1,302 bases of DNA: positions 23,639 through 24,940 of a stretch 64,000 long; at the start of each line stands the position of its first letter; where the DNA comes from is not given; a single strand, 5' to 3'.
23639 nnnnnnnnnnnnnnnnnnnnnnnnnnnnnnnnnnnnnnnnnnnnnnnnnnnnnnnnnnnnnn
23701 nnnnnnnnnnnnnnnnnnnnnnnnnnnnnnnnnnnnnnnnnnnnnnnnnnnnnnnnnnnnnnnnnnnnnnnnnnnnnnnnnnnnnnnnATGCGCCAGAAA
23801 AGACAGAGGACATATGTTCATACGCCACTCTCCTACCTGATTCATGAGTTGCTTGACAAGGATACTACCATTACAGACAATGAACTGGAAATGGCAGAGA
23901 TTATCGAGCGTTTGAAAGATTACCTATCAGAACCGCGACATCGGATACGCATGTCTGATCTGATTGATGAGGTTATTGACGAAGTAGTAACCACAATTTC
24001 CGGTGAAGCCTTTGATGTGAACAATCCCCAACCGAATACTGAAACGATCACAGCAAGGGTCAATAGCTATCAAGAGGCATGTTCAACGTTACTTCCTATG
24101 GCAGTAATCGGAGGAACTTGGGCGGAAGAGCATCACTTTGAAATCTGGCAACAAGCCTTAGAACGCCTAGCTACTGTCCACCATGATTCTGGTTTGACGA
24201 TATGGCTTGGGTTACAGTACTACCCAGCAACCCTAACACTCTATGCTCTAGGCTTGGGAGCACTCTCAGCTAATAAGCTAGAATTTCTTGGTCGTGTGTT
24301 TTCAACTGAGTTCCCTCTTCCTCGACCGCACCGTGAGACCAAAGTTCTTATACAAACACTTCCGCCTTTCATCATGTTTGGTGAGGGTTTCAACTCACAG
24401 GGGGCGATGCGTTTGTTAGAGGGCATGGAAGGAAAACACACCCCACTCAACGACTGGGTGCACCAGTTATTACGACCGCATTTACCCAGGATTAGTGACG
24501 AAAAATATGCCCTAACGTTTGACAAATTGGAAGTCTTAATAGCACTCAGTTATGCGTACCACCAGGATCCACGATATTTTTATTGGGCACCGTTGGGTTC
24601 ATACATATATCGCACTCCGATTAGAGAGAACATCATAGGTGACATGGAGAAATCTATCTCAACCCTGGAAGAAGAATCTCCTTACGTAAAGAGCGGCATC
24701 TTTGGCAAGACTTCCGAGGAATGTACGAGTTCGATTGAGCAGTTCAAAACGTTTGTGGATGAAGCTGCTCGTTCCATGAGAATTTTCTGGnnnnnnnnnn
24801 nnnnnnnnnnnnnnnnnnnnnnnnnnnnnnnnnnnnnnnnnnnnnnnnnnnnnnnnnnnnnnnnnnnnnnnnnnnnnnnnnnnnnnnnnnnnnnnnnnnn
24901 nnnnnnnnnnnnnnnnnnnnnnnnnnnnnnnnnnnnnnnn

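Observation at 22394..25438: Candidate uncharacterised defence/addiction operon: MTase-HNH fusion plus three orphan genes ending in a strong terminator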

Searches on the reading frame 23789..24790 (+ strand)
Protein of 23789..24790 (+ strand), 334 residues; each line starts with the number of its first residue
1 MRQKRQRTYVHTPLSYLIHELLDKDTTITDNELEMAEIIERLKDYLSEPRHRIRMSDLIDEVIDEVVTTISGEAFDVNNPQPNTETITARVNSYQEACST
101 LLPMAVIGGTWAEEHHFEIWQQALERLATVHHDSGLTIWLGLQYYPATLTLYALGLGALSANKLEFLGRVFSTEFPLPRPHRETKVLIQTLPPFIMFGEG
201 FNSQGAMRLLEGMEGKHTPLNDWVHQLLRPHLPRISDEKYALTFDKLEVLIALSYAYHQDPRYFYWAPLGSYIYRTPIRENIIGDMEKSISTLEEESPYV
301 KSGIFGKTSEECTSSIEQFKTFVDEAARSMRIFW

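Call 3: search_protein_families(library=pfam, proteins=[window:23789-24790:+], max_evalue=1)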
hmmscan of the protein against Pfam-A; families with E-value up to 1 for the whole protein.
window:23789-24790:+ (334 aa): 1 family
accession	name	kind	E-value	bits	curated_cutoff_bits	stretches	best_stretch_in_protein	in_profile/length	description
PF04700.17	Baculo_gp41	-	0.17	12.1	23.7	1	35-106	98-168/185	Structural glycoprotein p40/gp41 conserved region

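Call 4: search_protein_families(library=padloc, proteins=[window:23789-24790:+], max_evalue=1)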
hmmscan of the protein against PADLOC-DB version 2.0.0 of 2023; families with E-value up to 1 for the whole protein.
window:23789-24790:+ (334 aa): 3 families
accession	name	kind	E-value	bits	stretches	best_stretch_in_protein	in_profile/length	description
PDLC05061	PDC-S65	-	3.6e-50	169.8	1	30-325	299-588/592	-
PDLC05060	PDC-S65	-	1.4e-41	140.9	1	34-324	211-499/503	-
PDLC00487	JetB1|JetB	-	0.043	11.7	1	20-67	99-148/195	DUF4194 domain; MukE-like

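Call 8: search_protein_families(library=ncbifam, proteins=[window:23789-24790:+], max_evalue=1)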
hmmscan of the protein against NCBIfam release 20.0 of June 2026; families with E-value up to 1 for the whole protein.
window:23789-24790:+ (334 aa): 1 family
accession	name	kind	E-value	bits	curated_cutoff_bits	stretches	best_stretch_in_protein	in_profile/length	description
NF007004.0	PRK09467.1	equivalog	0.037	12.9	415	1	26-85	267-325/440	two-component system sensor histidine kinase EnvZ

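Call 9: search_protein_families(library=phrogs, proteins=[window:23789-24790:+], max_evalue=1)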
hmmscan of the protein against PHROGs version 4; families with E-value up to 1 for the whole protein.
window:23789-24790:+ (334 aa): 0 families

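Call 12: find_homologous_proteins(query=window:23789-24790:+)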
Query window:23789-24790:+ (334 aa): 188 proteins with E <= 0.001 among 2695 candidates; the best 120 are listed.
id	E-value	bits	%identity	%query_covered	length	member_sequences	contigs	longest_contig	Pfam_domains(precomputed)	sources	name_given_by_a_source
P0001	2.1e-225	765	100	100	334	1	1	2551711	-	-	-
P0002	3.0e-120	419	64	90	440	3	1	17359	-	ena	-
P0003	1.8e-108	381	59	90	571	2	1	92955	PF13289.13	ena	-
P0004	5.1e-104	366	58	89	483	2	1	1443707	PF13289.13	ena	-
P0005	4.9e-102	360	52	95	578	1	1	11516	PF13289.13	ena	-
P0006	8.8e-101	355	54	90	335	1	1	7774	-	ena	-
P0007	1.7e-94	335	52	90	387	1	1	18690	-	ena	-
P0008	9.9e-92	326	52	87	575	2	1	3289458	PF13289.13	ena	-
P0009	2.5e-90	321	54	81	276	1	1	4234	-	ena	-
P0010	1.2e-89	319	50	90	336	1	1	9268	-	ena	-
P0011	1.8e-88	315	53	85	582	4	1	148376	PF13289.13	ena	-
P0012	3.4e-88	314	50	88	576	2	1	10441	PF13289.13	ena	-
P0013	1.5e-87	312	51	85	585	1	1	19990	PF13289.13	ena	-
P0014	2.0e-87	312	51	84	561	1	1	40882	PF13289.13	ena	-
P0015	6.2e-87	310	50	85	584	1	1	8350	PF13289.13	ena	-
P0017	1.7e-84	302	48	87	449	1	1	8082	PF04326.20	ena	-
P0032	3.1e-82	294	47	88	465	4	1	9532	-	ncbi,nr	ncbi:MAG: hypothetical protein F4049_06810 [Gemmatimonadetes bacterium]|nr:hypothetical protein [Gem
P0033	3.5e-82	294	48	85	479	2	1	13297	-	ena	-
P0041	3.1e-81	291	48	85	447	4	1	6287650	-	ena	-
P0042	4.0e-81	291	50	86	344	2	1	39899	-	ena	-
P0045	1.4e-80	289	47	89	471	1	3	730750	-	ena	-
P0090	9.7e-74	267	46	87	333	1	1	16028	-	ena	-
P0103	3.2e-72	262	44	86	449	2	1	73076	-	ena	-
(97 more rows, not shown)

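Call 13: search_protein_families(library=pfam, proteins=[P0002, P0003, P0006, P0007, P0017, P0032, P0033, P0041, P0045, P0103], max_evalue=0.01)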
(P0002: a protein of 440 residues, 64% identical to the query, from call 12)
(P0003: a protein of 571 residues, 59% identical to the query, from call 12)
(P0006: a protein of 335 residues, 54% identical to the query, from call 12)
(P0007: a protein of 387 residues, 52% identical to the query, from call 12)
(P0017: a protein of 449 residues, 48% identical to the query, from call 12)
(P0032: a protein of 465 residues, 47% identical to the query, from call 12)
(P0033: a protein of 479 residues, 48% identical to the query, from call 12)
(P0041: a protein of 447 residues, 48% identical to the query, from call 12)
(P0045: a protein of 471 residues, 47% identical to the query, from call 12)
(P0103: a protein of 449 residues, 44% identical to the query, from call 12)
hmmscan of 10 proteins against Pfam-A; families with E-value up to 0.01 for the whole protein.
P0002 (440 aa): 0 families

P0003 (571 aa): 3 families
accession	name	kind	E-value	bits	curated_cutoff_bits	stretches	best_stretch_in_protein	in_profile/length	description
PF13289.12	SIR2_2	-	2e-11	44.6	24.5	1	110-240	2-138/141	SIR2-like domain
PF12710.13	HAD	-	0.00017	22.5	27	1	61-142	45-141/189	haloacid dehalogenase-like hydrolase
PF02146.23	SIR2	-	0.0011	19.4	24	1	69-124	36-94/180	Sir2 family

P0006 (335 aa): 0 families

P0007 (387 aa): 0 families

P0017 (449 aa): 1 family
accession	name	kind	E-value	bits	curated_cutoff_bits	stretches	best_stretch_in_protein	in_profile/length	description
PF04326.19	SLFN_AlbA_2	-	1.4e-15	58.3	25.3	1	17-129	1-117/118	Schlafen, AlbA_2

P0032 (465 aa): 0 families

P0033 (479 aa): 0 families

P0041 (447 aa): 1 family
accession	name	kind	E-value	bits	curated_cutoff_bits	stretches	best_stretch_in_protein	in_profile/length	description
PF13289.12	SIR2_2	-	0.00037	21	24.5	1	1-122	12-139/141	SIR2-like domain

P0045 (471 aa): 0 families

P0103 (449 aa): 0 families

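Call 16: find_encoding_contigs(protein=P0002, flank=6000, max_places=3)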
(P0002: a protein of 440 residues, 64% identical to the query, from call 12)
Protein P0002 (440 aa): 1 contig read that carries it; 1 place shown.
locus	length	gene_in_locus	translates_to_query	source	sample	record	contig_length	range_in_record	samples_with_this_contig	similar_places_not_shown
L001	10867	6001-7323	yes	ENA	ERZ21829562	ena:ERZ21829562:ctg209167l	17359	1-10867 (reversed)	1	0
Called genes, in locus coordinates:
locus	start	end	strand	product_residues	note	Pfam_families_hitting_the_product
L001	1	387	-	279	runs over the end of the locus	PF02585:PIG-L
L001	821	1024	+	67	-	PF09957:VapB_antitoxin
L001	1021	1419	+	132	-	PF01850:PIN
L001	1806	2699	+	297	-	PF02826:2-Hacid_dh_C (weak), PF03446:NAD_binding_2, PF03807:F420_oxidored (faint), PF14833:NAD_binding_11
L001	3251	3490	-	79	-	-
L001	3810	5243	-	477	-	PF08811:DUF1800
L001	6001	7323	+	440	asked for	-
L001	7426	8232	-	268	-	PF01522:Polysacc_deac_1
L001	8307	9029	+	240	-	-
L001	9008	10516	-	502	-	-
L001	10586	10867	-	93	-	?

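Call 17: find_encoding_contigs(protein=P0006, flank=6000, max_places=3)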
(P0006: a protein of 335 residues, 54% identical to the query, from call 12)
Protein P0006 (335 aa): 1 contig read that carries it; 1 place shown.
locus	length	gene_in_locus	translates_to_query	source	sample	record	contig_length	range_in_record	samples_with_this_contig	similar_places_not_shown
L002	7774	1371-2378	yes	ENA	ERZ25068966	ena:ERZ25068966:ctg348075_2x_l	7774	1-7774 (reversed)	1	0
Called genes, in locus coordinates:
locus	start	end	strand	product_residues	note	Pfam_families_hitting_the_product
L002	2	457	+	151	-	?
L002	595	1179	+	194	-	PF13289:SIR2_2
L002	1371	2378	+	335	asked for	-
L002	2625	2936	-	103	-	-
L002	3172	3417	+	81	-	PF24838:8xMP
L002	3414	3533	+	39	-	-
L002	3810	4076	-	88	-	-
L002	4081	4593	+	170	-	PF26308:YopA_M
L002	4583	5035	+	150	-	PF27216:YopA_C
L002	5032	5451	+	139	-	PF01850:PIN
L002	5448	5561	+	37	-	-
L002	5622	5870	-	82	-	-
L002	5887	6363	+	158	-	PF04313:HSDR_N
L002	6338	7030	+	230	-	PF18766:SWI2_SNF2, PF04851:ResIII, PF00270:DEAD (weak)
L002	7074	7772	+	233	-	?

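Call 18: find_encoding_contigs(protein=P0001, flank=10000, max_places=3)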
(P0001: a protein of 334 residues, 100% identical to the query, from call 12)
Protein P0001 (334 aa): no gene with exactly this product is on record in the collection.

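Call 21: find_encoding_contigs(protein=P0042, flank=6000, max_places=2)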
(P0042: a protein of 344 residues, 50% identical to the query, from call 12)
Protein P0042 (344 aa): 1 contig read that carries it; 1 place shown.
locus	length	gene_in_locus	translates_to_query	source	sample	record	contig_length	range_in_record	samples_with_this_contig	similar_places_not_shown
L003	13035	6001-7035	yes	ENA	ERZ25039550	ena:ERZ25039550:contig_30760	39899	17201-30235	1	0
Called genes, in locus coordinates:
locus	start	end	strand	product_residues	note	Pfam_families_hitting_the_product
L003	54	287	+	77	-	-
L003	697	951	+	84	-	-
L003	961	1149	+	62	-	-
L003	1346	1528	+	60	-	PF02492:cobW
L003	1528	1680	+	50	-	-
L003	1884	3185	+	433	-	PF13546:DDE_5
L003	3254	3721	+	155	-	PF01420:Methylase_S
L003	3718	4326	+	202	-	-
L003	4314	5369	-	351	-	PF00665:rve, PF13683:rve_3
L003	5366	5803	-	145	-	-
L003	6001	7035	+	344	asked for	-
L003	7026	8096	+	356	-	PF04313:HSDR_N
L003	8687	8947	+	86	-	-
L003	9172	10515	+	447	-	PF02310:B12-binding, PF04055:Radical_SAM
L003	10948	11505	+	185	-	PF01066:CDP-OH_P_transf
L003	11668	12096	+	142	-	PF01073:3Beta_HSD, PF01370:Epimerase, PF02719:Polysacc_synt_2 (weak), PF04321:RmlD_sub_bind (weak), PF05368:NmrA, PF07993:NAD_binding_4 (faint), PF16363:GDP_Man_Dehyd, PF13460:NAD_binding_10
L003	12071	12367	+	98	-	PF01370:Epimerase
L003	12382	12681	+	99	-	-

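Call 22: find_encoding_contigs(protein=P0090, flank=6000, max_places=2)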
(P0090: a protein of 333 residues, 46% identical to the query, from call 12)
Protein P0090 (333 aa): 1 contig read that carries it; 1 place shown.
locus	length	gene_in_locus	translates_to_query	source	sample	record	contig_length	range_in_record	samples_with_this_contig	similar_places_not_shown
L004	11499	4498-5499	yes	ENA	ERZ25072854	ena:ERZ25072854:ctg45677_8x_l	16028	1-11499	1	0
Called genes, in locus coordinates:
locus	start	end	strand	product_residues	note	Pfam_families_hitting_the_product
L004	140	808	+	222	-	PF10137:CAP12-PCTIR_TIR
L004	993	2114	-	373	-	PF03050:DDE_Tnp_IS66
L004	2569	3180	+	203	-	PF13289:SIR2_2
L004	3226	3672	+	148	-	PF13565:HTH_32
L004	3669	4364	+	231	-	PF13358:DDE_3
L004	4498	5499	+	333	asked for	-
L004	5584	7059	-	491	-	PF00939:Na_sulph_symp, PF03600:CitMHS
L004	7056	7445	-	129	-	PF02627:CMD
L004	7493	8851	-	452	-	PF00206:Lyase_1, PF10397:ADSL_C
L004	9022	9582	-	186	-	PF00775:Dioxygenase_C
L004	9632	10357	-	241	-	PF12391:PCDO_beta_N, PF00775:Dioxygenase_C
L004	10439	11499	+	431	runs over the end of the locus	PF00155:Aminotran_1_2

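Call 35: search_solved_structures(query=window:23789-24790:+, max_evalue=10)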
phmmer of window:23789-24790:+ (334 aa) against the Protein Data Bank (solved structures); distinct sequences matched with E-value up to 10: 4.
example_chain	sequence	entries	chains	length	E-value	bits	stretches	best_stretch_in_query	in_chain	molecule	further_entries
2z4r_A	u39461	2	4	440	0.27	13.5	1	21-91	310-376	Chromosomal replication initiator protein dnaA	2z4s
4xmc_A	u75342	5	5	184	0.74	12.1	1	107-169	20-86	Nitrophorin-7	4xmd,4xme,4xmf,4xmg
4xmh_A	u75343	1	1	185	0.75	12.1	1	107-169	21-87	Nitrophorin-7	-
1uzh_C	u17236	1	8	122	1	11.6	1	218-268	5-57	RIBULOSE BISPHOSPHATE CARBOXYLASE SMALL CHAIN 2, RIBULOSE BISPHOSPHATE CARBOXYLASE SMALL C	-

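Call 54: predict_structure(alignment_id=A1)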
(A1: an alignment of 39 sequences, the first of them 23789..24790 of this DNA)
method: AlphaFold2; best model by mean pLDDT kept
length: 334 residues; sequences in the alignment: 39
mean_pLDDT: 85.9   pTM: 0.83
mean pLDDT of the five models: 85.9, 84.1, 83.0, 82.3, 81.7
residues with pLDDT >= 90: 230; 70-90: 45; 50-70: 29; < 50: 30
segments of 3 or more residues with pLDDT < 50: 1-30
pLDDT, mean of each block of 10 residues (from residue 1): 31 42 42 60 66 78 95 94 96 96 95 90 92 89 96 97 96 81 85 85 86 93 96 94 98 95 90 94 98 98 98 98 94 78
secondary structure, 60 per line:
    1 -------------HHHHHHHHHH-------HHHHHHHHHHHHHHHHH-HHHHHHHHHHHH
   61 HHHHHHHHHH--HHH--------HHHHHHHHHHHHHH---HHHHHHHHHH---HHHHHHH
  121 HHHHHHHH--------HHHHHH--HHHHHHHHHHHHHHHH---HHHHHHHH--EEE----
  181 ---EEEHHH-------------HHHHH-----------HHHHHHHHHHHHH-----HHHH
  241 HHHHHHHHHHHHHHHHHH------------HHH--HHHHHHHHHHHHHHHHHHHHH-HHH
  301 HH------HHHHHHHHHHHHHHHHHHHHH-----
elements in order: H14-23 H31-47 H49-70 H84-97 H101-110 H114-128 H137-142 H145-160 H164-171 E174-176 E184-186 H203-207 H219-231 H237-258 H276-296 H298-302 H309-329

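Call 58: fold_search(model_id=the predicted structure, library=pdb)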
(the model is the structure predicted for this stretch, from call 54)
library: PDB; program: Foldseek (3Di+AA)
matches with E <= 10: 328; with E <= 0.001: 0
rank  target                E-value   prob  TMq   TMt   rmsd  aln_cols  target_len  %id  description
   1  5mfn_B                4.7e-02  0.30  0.15  0.17  16.5       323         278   14  Designed armadillo repeat protein YIIIM5AII (released 2017-09-13)
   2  5mfe_A                7.4e-02  0.20  0.15  0.17  18.0       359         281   13  Designed armadillo repeat protein YIIIM5AII in complex with (RR)4 peptide (released 2017-09-13)
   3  4rzp_A                8.5e-02  0.33  0.17  0.21  16.1       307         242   11  Crystal Structure of Engineered Protein. Northeast Structural Genomics Consortium (NESG) Target OR366. (released 2015-01-07)
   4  5mff_A                9.2e-02  0.14  0.13  0.15  19.2       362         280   13  Designed armadillo repeat protein YIIIM5AII in complex with peptide (RR)5 (released 2017-09-13)
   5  5mfd_J                9.2e-02  0.14  0.13  0.13  19.7       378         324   13  Designed armadillo repeat protein YIIIM''6AII in complex with pD_(KR)5 (released 2017-07-19)
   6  5mfm_F                9.7e-02  0.33  0.17  0.17  16.4       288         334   13  Designed armadillo repeat protein peptide fusion YIIIM6AII_GS11_(KR)5 (released 2017-09-13)
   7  4plq                  1.1e-01  0.16  0.14  0.16  17.9       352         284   14  Crystal Structures of Designed Armadillo Repeat Proteins: Implications of Construct Design and Crystallization Condition (released 2014-08-27)
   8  5mfe_C                1.1e-01  0.15  0.14  0.15  19.1       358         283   14  Designed armadillo repeat protein YIIIM5AII in complex with (RR)4 peptide (released 2017-09-13)
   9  4db8_C                1.3e-01  0.33  0.19  0.24  15.7       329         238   13  Designed Armadillo-repeat Protein (released 2012-05-16)
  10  5mfd_G                1.4e-01  0.18  0.16  0.16  17.1       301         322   14  Designed armadillo repeat protein YIIIM''6AII in complex with pD_(KR)5 (released 2017-07-19)
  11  5mfc_A                1.8e-01  0.20  0.16  0.18  16.6       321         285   13  Designed armadillo repeat protein YIIIM5AII in complex with (KR)4-GFP (released 2017-07-19)
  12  3o2q_D                2.3e-01  0.13  0.15  0.15  16.4       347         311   11  Crystal structure of the human symplekin-Ssu72-CTD phosphopeptide complex (released 2010-10-06)
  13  4rv1_D                2.3e-01  0.12  0.14  0.12  15.9       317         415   11  Crystal Structure of Engineered Protein. Northeast Structural Genomics Consortium (NESG) Target OR497. (released 2014-12-10)
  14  6s9n_A                2.7e-01  0.09  0.13  0.14  17.8       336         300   12  Designed Armadillo Repeat protein Lock2 fused to target peptide KRKRKAKLSF (released 2020-02-19)
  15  3o2t                  3.5e-01  0.15  0.17  0.18  14.7       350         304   13  Crystal structure of the N-terminal domain of human Symplekin (released 2010-10-06)
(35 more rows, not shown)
